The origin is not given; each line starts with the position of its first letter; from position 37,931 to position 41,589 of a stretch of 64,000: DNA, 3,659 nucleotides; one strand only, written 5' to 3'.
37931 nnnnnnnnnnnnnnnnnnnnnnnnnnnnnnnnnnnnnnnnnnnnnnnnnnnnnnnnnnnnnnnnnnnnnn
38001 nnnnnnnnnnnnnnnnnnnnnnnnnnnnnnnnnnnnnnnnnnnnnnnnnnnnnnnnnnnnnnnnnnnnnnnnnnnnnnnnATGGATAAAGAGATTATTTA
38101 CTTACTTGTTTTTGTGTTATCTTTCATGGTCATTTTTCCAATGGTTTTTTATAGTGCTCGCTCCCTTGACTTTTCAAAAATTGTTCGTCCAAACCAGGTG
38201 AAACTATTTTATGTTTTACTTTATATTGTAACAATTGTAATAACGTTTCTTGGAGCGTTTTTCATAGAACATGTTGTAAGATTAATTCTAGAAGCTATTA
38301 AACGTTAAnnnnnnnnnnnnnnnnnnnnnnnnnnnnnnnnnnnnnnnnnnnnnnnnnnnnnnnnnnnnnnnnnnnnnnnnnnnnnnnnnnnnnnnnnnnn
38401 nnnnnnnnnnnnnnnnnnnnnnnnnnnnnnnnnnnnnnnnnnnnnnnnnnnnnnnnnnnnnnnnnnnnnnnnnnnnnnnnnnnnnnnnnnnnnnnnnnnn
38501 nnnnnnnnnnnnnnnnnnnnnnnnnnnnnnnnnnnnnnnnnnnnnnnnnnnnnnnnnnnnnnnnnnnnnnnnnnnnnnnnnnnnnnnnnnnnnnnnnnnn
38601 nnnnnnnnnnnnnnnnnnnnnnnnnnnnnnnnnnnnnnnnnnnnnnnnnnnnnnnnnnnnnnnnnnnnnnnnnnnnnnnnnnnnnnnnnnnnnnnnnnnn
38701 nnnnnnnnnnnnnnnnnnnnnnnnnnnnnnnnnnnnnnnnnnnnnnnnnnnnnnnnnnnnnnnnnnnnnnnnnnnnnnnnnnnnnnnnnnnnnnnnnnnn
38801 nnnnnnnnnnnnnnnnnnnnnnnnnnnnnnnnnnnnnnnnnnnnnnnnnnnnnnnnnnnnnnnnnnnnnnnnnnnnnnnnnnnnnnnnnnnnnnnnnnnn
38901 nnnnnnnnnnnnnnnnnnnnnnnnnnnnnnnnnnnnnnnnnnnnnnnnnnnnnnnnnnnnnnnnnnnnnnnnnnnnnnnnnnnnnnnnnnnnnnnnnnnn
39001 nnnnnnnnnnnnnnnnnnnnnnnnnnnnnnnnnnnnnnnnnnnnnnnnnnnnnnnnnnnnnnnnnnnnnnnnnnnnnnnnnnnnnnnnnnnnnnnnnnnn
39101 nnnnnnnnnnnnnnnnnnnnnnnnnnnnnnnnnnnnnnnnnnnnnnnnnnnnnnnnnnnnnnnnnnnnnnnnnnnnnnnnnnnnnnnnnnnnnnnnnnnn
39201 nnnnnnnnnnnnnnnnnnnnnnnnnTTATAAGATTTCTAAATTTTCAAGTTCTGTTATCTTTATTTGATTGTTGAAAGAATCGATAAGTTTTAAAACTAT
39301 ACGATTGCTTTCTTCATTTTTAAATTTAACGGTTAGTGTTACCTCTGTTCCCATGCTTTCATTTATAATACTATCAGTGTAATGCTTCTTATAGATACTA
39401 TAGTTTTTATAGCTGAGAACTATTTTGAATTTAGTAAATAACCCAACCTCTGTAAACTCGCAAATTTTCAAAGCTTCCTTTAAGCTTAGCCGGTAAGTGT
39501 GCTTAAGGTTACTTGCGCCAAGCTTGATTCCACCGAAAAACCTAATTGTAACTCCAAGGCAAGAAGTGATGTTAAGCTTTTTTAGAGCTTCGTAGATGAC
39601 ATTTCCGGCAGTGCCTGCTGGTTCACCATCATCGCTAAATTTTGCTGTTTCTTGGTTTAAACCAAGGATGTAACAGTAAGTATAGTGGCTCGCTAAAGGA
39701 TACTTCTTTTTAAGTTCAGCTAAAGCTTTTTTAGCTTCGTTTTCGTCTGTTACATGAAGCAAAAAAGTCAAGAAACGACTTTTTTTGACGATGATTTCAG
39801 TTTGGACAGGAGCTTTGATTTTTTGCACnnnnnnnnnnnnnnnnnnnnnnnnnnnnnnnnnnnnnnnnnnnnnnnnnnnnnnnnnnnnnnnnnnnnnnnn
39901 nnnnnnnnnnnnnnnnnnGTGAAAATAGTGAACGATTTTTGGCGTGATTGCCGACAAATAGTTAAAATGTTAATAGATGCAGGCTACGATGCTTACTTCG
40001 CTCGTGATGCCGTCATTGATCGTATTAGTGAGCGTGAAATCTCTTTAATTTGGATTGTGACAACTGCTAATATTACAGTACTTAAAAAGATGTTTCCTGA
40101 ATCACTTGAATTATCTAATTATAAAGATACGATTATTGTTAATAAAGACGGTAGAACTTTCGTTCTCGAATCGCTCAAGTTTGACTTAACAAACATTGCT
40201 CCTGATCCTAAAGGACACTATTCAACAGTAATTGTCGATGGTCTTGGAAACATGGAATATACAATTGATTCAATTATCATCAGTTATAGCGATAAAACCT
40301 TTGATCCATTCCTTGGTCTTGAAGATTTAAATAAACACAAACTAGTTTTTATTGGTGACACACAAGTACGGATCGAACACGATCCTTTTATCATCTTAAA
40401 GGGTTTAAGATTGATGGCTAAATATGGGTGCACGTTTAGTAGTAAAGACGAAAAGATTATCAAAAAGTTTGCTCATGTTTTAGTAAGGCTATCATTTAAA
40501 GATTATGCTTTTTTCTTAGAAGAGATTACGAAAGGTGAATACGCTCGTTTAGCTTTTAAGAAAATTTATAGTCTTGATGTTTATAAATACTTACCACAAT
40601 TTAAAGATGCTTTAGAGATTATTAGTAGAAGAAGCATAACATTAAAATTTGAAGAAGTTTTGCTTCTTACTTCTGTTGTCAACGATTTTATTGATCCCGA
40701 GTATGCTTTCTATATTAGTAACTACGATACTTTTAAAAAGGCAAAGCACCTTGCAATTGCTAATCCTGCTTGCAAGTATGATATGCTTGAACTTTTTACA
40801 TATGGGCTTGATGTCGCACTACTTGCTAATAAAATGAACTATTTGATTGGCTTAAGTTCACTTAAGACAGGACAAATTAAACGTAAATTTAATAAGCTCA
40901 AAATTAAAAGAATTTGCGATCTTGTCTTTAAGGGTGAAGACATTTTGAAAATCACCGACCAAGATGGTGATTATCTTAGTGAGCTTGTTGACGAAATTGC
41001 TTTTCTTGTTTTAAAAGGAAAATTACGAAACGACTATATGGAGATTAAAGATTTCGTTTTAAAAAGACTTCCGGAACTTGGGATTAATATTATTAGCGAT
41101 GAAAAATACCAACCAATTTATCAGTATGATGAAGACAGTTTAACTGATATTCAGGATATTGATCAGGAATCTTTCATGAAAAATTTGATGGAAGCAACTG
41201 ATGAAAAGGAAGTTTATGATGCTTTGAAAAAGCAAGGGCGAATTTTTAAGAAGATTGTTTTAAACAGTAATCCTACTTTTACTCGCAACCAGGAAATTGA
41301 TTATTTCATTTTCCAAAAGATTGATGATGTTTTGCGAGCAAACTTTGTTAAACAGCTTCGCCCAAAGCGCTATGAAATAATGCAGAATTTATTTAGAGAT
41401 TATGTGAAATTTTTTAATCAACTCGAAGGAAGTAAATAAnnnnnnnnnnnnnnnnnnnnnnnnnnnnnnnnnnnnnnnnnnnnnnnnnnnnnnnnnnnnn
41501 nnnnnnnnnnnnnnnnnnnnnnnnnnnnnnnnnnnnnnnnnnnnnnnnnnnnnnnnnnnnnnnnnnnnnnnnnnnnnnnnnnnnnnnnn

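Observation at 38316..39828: ABC-ATPase homolog with destroyed Walker A and signature motifs, co-operonic with IMPACT/YigZ and lacking any permease partner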

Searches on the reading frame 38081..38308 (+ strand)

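Call 3: search_protein_families(library=pfam, proteins=[window:38081-38308:+], max_evalue=1)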
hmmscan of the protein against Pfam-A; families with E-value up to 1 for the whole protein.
window:38081-38308:+ (75 aa): 1 family
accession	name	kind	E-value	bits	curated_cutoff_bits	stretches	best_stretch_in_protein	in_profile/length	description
PF06612.16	DUF1146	-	0.00015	22.1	25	1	20-62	5-47/48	Protein of unknown function (DUF1146)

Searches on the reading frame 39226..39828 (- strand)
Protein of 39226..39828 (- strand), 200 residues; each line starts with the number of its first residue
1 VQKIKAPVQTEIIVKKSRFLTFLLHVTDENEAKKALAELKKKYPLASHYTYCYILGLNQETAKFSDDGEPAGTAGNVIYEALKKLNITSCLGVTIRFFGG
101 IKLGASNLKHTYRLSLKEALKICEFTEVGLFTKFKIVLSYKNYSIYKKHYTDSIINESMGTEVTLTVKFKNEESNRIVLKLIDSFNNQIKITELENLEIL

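Call 3: search_protein_families(library=pfam, proteins=[window:39226-39828:-], max_evalue=1)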
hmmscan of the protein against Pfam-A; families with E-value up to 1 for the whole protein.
window:39226-39828:- (200 aa): 4 families
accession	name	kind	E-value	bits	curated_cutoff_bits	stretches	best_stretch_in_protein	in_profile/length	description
PF01205.25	UPF0029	-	3.5e-28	98.2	27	1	15-120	1-107/107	Uncharacterized protein family UPF0029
PF03834.20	Rad10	-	0.085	13.2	28.1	0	168-197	61-90/115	Binding domain of DNA repair protein Ercc1 (rad10/Swi10)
PF02284.21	COX5A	-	0.12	12.9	24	0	76-124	43-91/103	Cytochrome c oxidase subunit Va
PF13174.12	TPR_6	-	0.2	12.9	26.3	1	28-44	15-31/33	Tetratricopeptide repeat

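Call 4: search_protein_families(library=ncbifam, proteins=[window:39226-39828:-], max_evalue=1)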
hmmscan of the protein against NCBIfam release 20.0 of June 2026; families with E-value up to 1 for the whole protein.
window:39226-39828:- (200 aa): 2 families
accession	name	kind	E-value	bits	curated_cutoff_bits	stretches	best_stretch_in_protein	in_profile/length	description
TIGR00257.1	IMPACT_YIGZ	hypoth_equivalog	1.9e-37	128.7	167.95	1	4-195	8-204/205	YigZ family protein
NF008600.0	PRK11568.1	equivalog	1.4e-27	96.5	298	1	7-192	10-200/204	IMPACT family protein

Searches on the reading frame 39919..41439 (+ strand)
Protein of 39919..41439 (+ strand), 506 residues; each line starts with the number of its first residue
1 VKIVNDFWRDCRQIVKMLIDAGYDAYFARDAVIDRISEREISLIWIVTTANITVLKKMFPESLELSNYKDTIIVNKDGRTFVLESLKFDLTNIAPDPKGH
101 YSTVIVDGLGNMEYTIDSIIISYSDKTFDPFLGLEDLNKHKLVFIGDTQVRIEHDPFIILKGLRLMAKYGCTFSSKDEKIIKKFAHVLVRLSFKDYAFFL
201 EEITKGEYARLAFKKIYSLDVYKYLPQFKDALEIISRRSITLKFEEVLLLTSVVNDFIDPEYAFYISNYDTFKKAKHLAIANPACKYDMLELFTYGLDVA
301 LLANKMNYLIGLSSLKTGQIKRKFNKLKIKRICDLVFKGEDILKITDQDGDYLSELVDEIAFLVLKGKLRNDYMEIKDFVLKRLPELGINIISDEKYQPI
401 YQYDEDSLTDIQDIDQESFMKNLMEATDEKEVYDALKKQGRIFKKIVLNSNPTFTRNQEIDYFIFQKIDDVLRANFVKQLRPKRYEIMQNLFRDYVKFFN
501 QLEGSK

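Call 3: search_protein_families(library=pfam, proteins=[window:39919-41439:+], max_evalue=1)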
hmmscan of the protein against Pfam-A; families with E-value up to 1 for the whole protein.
window:39919-41439:+ (506 aa): 2 families
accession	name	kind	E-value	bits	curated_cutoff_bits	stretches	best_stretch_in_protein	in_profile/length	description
PF13735.12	tRNA_NucTran2_2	-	6.2e-09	36.4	27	1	286-379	55-148/149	tRNA nucleotidyltransferase domain 2 putative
PF07999.17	RHSP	-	0.0071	16.2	25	1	368-490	158-275/312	Retrotransposon hot spot protein, P-loop domain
